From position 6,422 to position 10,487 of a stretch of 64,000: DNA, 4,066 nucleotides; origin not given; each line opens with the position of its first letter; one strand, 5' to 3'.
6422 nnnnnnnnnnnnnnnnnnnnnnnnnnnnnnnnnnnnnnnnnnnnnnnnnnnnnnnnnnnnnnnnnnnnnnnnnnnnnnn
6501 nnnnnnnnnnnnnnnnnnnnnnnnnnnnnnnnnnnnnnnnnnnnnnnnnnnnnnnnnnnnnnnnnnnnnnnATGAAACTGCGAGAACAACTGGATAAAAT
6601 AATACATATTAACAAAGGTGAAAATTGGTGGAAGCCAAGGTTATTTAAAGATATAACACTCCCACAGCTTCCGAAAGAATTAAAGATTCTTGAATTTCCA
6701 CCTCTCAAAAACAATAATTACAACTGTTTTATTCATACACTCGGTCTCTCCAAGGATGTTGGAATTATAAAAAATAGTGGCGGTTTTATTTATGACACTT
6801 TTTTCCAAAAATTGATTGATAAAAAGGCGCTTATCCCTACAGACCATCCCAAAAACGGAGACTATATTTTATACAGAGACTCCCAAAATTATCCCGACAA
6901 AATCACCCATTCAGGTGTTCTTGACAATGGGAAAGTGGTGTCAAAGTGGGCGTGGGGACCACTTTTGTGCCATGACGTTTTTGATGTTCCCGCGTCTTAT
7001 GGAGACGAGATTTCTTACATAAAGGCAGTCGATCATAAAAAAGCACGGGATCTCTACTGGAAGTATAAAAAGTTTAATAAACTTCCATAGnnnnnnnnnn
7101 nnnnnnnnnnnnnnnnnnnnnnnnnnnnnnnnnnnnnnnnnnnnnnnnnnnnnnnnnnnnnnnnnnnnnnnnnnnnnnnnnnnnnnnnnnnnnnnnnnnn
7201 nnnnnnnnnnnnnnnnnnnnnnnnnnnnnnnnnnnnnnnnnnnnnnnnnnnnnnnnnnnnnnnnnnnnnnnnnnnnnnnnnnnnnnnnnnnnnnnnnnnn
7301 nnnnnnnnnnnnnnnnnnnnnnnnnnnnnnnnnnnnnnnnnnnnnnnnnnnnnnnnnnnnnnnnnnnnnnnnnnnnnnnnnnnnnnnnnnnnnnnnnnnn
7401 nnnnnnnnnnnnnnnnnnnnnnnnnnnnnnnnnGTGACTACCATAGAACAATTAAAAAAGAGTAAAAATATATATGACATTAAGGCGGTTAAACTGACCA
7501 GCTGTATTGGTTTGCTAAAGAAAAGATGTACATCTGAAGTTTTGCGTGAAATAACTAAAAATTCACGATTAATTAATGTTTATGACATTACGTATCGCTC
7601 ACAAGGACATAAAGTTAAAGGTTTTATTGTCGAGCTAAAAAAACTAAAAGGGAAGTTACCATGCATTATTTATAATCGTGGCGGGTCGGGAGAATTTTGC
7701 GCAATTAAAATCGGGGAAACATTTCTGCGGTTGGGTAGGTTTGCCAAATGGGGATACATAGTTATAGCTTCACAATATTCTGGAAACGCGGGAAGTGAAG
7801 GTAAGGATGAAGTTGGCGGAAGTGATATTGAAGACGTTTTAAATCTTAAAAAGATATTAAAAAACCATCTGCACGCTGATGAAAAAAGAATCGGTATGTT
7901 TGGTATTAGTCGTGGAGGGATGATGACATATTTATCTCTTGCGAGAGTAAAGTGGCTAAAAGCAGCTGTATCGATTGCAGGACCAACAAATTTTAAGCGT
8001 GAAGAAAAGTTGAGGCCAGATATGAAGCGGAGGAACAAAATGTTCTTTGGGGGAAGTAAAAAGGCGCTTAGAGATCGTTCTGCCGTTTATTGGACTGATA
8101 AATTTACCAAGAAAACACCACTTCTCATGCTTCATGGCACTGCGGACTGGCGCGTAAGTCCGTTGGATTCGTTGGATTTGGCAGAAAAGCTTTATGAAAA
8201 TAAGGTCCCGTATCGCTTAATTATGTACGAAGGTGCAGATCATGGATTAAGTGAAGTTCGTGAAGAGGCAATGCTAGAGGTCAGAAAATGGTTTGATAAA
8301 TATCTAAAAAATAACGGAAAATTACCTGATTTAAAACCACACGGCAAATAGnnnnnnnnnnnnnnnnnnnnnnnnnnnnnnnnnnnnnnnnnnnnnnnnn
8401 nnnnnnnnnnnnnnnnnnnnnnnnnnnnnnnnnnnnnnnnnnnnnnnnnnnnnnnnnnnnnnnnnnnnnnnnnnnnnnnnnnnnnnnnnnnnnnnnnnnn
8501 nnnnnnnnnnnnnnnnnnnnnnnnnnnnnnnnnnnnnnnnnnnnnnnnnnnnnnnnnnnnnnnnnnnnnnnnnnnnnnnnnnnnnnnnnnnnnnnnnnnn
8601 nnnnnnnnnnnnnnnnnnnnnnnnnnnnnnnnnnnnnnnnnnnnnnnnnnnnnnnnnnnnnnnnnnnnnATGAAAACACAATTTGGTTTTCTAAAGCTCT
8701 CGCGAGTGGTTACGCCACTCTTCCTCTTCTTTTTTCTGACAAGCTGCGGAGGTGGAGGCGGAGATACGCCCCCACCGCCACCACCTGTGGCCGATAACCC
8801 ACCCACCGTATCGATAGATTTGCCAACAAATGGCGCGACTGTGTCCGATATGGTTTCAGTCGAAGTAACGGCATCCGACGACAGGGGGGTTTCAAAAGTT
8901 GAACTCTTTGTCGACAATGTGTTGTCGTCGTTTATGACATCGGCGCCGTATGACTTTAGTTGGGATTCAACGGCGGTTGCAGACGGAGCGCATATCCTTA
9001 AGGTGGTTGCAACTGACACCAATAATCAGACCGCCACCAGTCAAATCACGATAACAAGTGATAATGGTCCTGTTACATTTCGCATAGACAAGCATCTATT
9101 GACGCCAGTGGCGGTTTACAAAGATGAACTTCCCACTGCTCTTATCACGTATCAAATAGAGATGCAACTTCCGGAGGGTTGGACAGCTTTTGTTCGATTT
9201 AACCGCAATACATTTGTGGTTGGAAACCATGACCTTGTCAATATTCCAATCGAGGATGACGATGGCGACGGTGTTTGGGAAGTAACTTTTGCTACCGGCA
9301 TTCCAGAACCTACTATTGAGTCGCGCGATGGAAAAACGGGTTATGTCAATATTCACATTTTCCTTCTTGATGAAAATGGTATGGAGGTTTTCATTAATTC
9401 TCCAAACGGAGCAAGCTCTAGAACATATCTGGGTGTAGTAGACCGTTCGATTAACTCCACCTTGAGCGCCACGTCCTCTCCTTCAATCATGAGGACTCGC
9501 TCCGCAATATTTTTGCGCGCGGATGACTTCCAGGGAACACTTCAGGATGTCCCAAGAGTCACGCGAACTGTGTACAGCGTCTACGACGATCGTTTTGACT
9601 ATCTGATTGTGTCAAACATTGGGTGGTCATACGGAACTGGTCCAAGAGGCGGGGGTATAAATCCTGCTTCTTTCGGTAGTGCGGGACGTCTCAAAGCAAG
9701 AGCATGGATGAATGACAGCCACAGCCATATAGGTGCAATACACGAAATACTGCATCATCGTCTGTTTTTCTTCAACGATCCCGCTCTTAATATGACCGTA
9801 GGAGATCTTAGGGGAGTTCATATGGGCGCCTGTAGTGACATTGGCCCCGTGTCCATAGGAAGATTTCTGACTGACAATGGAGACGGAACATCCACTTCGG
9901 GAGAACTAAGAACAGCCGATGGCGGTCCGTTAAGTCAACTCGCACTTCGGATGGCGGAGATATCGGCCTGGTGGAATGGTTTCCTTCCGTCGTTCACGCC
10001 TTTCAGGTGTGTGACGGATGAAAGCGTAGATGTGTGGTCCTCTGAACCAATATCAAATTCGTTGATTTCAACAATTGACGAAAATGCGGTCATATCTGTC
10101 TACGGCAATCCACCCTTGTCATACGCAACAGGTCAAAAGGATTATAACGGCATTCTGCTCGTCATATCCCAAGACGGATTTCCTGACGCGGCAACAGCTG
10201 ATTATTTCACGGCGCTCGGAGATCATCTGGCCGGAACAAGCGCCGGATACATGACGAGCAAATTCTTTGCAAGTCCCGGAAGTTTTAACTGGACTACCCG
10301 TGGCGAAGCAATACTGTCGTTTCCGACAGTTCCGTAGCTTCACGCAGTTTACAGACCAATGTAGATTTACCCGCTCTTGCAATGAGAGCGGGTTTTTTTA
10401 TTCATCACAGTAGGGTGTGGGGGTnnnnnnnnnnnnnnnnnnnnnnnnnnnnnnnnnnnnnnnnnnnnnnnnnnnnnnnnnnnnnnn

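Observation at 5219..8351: Second ATP-grasp module: MdnC-like ligase + papain-fold Cys/His hydrolase + S9 serine peptidase, no obvious precursor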

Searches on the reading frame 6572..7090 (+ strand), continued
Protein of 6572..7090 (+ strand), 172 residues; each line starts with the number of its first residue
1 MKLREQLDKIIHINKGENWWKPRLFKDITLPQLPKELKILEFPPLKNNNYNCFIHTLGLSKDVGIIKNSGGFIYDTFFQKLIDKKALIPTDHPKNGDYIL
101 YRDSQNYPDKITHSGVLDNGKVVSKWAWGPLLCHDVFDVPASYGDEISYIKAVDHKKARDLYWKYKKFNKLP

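Call 73: find_encoding_contigs(protein=P0019, flank=4000, max_places=2)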
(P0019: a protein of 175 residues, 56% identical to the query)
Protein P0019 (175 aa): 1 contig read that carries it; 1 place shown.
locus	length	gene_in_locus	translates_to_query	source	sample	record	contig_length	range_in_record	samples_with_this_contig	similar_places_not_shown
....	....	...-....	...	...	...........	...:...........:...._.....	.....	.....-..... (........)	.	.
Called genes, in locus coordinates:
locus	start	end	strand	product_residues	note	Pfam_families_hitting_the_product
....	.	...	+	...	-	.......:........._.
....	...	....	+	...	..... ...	-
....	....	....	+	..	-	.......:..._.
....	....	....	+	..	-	-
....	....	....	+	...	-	-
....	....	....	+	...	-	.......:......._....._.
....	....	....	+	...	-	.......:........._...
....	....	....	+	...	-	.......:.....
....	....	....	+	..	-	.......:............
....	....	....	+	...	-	-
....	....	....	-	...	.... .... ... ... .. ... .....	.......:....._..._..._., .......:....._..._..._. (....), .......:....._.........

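Call 83: find_encoding_contigs(protein=P0002, flank=4000, max_places=2)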
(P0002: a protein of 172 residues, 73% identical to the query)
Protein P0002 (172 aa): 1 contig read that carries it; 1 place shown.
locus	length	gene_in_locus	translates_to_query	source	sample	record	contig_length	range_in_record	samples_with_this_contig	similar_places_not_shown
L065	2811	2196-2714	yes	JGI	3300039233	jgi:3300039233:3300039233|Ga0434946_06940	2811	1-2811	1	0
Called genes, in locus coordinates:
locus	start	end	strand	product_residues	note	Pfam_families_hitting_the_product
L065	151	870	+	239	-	PF01909:NTP_transf_2 (weak), PF18765:Polbeta (weak)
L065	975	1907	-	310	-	-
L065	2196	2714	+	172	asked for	-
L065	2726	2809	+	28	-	?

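Call 105: fold_search(model_id=the predicted structure, library=viral)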
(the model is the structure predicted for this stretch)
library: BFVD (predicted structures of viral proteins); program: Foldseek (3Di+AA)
matches with E <= 10: 758; with E <= 0.001: 2
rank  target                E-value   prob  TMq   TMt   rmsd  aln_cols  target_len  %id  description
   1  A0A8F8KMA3            5.2e-04  1.00  0.44  0.30   5.0       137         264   16  NlpC/P60 domain-containing protein [Clandestinovirus]
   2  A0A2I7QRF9            7.2e-04  1.00  0.42  0.54   5.3       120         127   17  (no name in the UniProt tables at hand)
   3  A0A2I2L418            1.2e-03  1.00  0.31  0.26   3.3        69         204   20  NlpC/P60 family [Orpheovirus IHUMI-LCC2]
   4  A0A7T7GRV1            1.7e-03  1.00  0.39  0.43   6.2       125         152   14  (no name in the UniProt tables at hand)
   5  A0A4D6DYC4            1.8e-03  1.00  0.43  0.43   5.8       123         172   20  Uncharacterized protein [Raoultella phage RP180]
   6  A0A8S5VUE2            2.0e-03  0.95  0.27  0.26   7.4       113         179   18  NlpC/P60 family [Tectiviridae sp.]
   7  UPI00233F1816         3.0e-03  1.00  0.47  0.54   4.6       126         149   10  (no name look-up for this kind of identifier)
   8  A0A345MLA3            6.0e-03  1.00  0.44  0.60   5.4       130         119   17  (no name in the UniProt tables at hand)
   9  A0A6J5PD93            6.0e-03  0.96  0.34  0.26   8.0       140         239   16  Endopeptidase, NLPC/P60 domain containing protein [uncultured Caudovirales phage]
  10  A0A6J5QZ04            6.4e-03  0.93  0.35  0.26   7.7       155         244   15  CHAP domain containing protein [uncultured Caudovirales phage]
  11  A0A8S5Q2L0            6.4e-03  0.75  0.35  0.10  19.5       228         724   14  NlpC/P60 family [Podoviridae sp. ctSl221]
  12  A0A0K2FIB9            7.8e-03  1.00  0.32  0.52   3.5        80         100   25  (no name in the UniProt tables at hand)
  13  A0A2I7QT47            8.3e-03  0.98  0.40  0.52   5.6       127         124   14  (no name in the UniProt tables at hand)
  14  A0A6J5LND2            1.1e-02  0.63  0.32  0.25  16.2       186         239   14  CHAP domain containing protein [uncultured Caudovirales phage]
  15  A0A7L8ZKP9            1.3e-02  1.00  0.35  0.46   2.9        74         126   16  (no name in the UniProt tables at hand)
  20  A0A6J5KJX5            2.8e-02  0.57  0.31  0.34   7.4       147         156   14  Endopeptidase, NLPC/P60 domain containing protein [uncultured Caudovirales phage]
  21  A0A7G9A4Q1            3.0e-02  0.84  0.31  0.46   5.8        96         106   17  NlpC/P60 domain-containing protein [Bacteriophage sp.]
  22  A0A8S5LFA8            3.0e-02  0.84  0.39  0.30  11.6       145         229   16  NLP/P60 family protein, Water/P60 FAMILY PROTEIN, STRUCTURAL GENOMICS: PG4, DGL.79A [Podoviridae sp. cti7t8]
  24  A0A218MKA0            3.2e-02  0.98  0.34  0.41   3.6        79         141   15  NlpC/P60 domain-containing protein [uncultured virus]
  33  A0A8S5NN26            8.4e-02  0.44  0.32  0.10  10.0       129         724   14  NlpC/P60 family [Myoviridae sp. ct2th6]
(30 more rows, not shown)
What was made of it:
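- On NlpC/P60-CHAP papain-fold hydrolases: Against the viral set: E 5e-4, probability 1.0, TM 0.44 (call 105).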

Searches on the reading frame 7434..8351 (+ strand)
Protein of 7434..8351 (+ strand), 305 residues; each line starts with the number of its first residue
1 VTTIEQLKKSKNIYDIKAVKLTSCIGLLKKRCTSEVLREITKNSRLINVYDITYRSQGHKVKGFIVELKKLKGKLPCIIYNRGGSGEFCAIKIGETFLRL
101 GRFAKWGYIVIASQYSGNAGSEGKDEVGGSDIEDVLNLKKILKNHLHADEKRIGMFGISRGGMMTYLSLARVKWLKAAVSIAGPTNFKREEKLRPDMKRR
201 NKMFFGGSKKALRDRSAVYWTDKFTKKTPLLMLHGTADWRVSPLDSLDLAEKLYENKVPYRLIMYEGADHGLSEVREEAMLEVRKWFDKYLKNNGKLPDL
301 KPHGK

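Call 3: search_protein_families(library=pfam, proteins=[window:7434-8351:+], max_evalue=0.1)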
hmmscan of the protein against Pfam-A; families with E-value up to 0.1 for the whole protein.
window:7434-8351:+ (305 aa): 12 families
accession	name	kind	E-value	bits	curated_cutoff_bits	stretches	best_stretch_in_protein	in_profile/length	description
PF00326.27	Peptidase_S9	-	1.5e-24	87.2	22.6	1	103-293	10-212/213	Prolyl oligopeptidase family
PF02129.25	Peptidase_S15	-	4.3e-13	50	23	1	95-192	46-136/262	X-Pro dipeptidyl-peptidase (S15 family)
PF01738.24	DLH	-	1.8e-09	38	21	1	137-277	83-193/217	Dienelactone hydrolase family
PF05448.18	AXE1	-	3.4e-08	33.1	21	2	35-126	42-128/321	Acetyl xylan esterase (AXE1)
PF20434.5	BD-FAE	-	9.2e-08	32.3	26.8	1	69-253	7-215/215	BD-FAE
PF12146.15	Hydrolase_4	-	2.1e-06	27.6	27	1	225-272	189-234/239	Serine aminopeptidase, S33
PF07224.18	Chlorophyllase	-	1.6e-05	24.3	26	1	59-166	26-131/301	Chlorophyllase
PF07859.19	Abhydrolase_3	-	6.3e-05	23.3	25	1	132-272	49-208/210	alpha/beta hydrolase fold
PF08840.17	BAAT_C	-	0.00071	20.1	20.9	1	141-191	12-62/210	BAAT / Acyl-CoA thioester hydrolase C terminal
PF03959.19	FSH1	-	0.0029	17.8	21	1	140-262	90-192/211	Serine hydrolase (FSH1)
PF00561.26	Abhydrolase_1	-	0.01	16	25.8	0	210-272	181-240/245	alpha/beta hydrolase fold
PF02230.22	Abhydrolase_2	-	0.041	14.2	23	0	139-183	91-138/217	Phospholipase/Carboxylesterase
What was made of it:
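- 7434..8351 (+): Single-domain S9/DLH-type alpha/beta serine hydrolase (305 aa) with Ser159, Asp238 and His270 and no beta-propeller. It is not a conserved part of the cluster. PF00326 1.5e-24 (call 3).
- Checked: S9 gene: 7434-8351 (+), 305 aa, matches Peptidase_S9 PF00326 at 1.5e-24 (call 3).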

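Call 4: search_protein_families(library=ncbifam, proteins=[window:7434-8351:+], max_evalue=0.1)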
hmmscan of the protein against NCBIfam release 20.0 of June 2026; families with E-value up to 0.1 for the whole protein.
window:7434-8351:+ (305 aa): 14 families
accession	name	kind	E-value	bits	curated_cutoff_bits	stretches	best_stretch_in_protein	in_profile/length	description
NF050058.1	e_dPHAscl_type1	hypoth_equivalog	2.6e-10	40.2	150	1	118-246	71-197/276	extracellular catalytic domain type 1 short-chain-length polyhydroxyalkanoate depolymerase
NF003780.0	PRK05371.1-1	subfamily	7.7e-09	34.5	642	1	219-293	298-373/594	Xaa-Pro dipeptidyl-peptidase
NF007857.0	PRK10566.1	equivalog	2.5e-08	34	201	1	130-265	86-224/249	esterase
NF053518.1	DipepPtdsDpp5Prph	equivalog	3.6e-08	32.4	900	1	73-292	423-655/655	dipeptidyl-peptidase Dpp5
NF047920.1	lactonase_UilS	equivalog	3.9e-05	23.5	400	1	74-181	23-128/285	UilS family quorum-quenching N-acyl-homoserine lactonase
NF058650.1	GCSAG_HSLs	subfamily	0.00015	21.5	410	0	133-173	137-175/314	GCSAG motif subfamily hormone-sensitive lipase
NF033523.0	lasso_peptidase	equivalog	0.00049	19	400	1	146-290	489-636/638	Atxe2 family lasso peptide isopeptidase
NF041096.1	esterase_EstD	equivalog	0.0046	16.1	600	0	190-271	305-386/421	esterase EstD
NF052620.1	AryltfaseLP1002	equivalog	0.0075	15.6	300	0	62-175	17-132/265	lp_1002 family arylesterase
NF058649.1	GTSAG_HSLs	subfamily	0.0096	15.4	380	0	147-270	153-286/312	GTSAG motif subfamily hormone-sensitive lipase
NF041902.1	pecacetest_PaeX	equivalog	0.018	14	550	0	103-165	102-165/318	pectin acetylesterase PaeX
TIGR01840.1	esterase_phb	subfamily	0.036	13.5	107.85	1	130-243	74-185/213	PHB depolymerase family esterase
TIGR02821.1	fghA_ester_D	equivalog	0.039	13.5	281.7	1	137-271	124-256/275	S-formylglutathione hydrolase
NF041759.1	mac_hydro_EstT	equivalog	0.048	12.8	450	0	187-274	178-263/278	macrolide hydrolase EstT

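Call 80: search_solved_structures(query=window:7434-8348:+, max_evalue=0.00001)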
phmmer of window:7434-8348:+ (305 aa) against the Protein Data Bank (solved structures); distinct sequences matched with E-value up to 0.00001: 17.
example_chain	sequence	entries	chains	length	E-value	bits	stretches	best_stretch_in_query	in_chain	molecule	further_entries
9pir_A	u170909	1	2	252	1.2e-13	54.2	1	58-281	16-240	Alpha/beta fold hydrolase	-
9pid_A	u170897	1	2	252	1.6e-13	53.8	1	58-281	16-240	Alpha/beta fold hydrolase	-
9pic_A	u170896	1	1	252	2.9e-13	53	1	58-281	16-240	Alpha/beta fold hydrolase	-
7ep9_G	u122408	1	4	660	3.7e-10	42.7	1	39-292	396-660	S9 family peptidase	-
8wt1_A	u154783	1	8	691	8.2e-09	38.3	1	47-292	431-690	S9 family peptidase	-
8hay_A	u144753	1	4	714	3.6e-08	36.2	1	73-273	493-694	btDPP4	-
7y4g_A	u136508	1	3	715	3.7e-08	36.2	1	73-273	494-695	btDPP4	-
7y4f_A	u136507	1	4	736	3.8e-08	36.1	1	73-273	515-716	Dipeptidyl peptidase IV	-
7c72_A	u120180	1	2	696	1.7e-07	34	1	103-274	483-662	Prolyl oligopeptidase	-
5yp1_A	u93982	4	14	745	1.9e-07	33.9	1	126-273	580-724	Dipeptidyl aminopeptidase 4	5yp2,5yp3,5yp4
9h0z_A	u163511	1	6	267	3.1e-07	33.1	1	50-294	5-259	Serine aminopeptidase S33 domain-containing protein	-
9pjb_A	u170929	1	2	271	4.5e-07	32.6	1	53-281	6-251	MHETase MHT043-5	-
2ecf_A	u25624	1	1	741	5.8e-07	32.2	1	127-274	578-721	Dipeptidyl peptidase IV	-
7q4h_A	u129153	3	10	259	6.2e-07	32.1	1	51-289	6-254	Hydrolase_4 domain-containing protein | Serine aminopeptidase S33 domain-containing protein | Prolyl oligopeptidase family protein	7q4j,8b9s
4hxe_B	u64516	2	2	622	1.2e-06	31.2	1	73-271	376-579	Putative uncharacterized protein PH0594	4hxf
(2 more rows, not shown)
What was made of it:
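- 7434..8351 (+): Best solved relatives are small alpha/beta hydrolases, 9PIR 1.2e-13 (call 80).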

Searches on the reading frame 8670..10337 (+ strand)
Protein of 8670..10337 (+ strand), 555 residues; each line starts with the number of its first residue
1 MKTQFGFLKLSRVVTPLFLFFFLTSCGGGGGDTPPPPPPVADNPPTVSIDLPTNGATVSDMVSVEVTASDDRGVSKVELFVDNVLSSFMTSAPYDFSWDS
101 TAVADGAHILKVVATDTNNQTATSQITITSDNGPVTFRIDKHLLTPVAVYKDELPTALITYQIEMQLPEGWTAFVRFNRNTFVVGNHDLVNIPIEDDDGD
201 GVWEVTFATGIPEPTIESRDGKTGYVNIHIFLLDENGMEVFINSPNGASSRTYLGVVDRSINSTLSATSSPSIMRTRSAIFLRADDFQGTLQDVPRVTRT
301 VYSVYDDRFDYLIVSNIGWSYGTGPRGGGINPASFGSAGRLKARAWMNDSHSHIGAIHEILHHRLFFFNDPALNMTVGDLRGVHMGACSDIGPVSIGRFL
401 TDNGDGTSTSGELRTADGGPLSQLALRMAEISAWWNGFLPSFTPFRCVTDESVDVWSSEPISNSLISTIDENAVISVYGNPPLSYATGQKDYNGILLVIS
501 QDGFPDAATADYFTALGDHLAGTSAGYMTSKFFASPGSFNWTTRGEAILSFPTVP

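Call 3: search_protein_families(library=pfam, proteins=[window:8670-10337:+], max_evalue=0.1)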
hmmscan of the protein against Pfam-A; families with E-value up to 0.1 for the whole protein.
window:8670-10337:+ (555 aa): 2 families
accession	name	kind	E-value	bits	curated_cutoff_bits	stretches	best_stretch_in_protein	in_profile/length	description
PF17957.7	Big_7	-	9.4e-20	71.5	24.1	1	45-112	1-70/70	Bacterial Ig domain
PF13750.12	Big_3_3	-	0.0052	16.9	27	0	94-140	3-53/157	Bacterial Ig-like domain (group 3)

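Call 4: search_protein_families(library=ncbifam, proteins=[window:8670-10337:+], max_evalue=0.1)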
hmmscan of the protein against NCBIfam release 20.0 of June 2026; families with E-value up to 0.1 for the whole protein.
window:8670-10337:+ (555 aa): 0 families
